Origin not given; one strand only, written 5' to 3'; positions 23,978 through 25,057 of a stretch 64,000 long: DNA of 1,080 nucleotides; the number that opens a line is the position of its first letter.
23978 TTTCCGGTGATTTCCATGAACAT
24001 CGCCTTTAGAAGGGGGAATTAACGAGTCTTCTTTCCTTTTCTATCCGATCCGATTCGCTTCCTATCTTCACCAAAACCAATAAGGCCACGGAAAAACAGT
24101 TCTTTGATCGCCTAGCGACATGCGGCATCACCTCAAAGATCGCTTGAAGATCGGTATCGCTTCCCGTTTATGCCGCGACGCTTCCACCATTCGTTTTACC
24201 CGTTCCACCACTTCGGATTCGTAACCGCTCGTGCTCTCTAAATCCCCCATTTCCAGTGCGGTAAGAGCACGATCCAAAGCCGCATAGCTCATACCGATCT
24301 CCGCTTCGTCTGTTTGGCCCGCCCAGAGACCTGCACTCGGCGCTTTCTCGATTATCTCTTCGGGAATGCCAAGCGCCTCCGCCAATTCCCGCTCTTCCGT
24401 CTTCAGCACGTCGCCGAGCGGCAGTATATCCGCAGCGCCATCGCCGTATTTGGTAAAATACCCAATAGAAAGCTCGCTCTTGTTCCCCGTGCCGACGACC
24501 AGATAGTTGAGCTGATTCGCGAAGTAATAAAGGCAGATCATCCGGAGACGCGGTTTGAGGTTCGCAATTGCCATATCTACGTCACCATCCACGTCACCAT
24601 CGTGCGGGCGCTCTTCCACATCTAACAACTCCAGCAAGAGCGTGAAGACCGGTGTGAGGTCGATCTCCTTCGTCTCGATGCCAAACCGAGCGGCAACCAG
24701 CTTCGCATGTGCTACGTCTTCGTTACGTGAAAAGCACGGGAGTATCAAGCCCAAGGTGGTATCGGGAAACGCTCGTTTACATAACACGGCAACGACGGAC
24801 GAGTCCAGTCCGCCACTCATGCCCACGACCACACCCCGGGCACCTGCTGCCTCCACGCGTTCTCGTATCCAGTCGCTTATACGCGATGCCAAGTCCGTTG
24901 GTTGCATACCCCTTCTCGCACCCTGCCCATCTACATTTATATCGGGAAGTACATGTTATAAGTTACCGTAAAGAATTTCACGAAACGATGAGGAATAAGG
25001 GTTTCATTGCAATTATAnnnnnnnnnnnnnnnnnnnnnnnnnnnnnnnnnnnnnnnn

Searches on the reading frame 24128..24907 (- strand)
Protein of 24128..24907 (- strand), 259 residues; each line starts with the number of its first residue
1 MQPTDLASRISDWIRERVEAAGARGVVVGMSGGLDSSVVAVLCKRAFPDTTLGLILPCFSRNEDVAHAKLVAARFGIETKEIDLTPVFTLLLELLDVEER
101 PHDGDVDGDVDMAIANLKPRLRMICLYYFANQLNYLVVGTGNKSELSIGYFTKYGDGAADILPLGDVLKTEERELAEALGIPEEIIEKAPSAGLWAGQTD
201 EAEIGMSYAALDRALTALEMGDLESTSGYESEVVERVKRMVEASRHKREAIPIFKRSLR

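Call 8: search_protein_families(library=pfam, proteins=[window:24128-24907:-], max_evalue=0.01)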
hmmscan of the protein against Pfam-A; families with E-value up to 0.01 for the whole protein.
window:24128-24907:- (259 aa): 5 families
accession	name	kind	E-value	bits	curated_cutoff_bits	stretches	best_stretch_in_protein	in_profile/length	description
PF02540.23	NAD_synthase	-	3e-79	266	21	1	8-249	3-240/242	NAD synthase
PF03054.22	tRNA_Me_trans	-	3.2e-07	30.6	20.6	1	26-86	3-74/202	tRNA methyl transferase HUP domain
PF00733.27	Asn_synthase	-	2.4e-06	27.9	21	1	26-86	20-81/354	Asparagine synthase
PF24167.1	DUF7411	-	0.0037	17.3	28.7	1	27-85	4-59/194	Family of unknown function (DUF7411)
PF06508.19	QueC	-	0.0091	15.9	22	0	26-85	2-61/210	Queuosine biosynthesis protein QueC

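Call 9: find_encoding_contigs(protein=window:24128-24907:-, flank=10000, max_places=6)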
Protein window:24128-24907:- (259 aa): 1 contig read that carries it; 1 place shown.
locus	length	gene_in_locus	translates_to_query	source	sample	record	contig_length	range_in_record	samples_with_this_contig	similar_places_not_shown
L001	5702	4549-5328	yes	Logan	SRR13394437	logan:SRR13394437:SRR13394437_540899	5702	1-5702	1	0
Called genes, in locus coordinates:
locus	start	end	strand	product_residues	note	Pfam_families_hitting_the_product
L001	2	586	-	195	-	?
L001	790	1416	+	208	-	-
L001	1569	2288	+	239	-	PF01487:DHquinase_I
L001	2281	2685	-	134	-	PF01751:Toprim, PF13155:Toprim_2 (weak), PF13662:Toprim_4 (weak)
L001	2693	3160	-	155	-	PF00383:dCMP_cyt_deam_1, PF14437:MafB19-deam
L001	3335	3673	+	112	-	-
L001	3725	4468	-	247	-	PF01972:SDH_protease, PF25145:NfeD1b_N, PF01343:Peptidase_S49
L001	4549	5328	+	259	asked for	PF00733:Asn_synthase (weak), PF02540:NAD_synthase, PF03054:tRNA_Me_trans (faint)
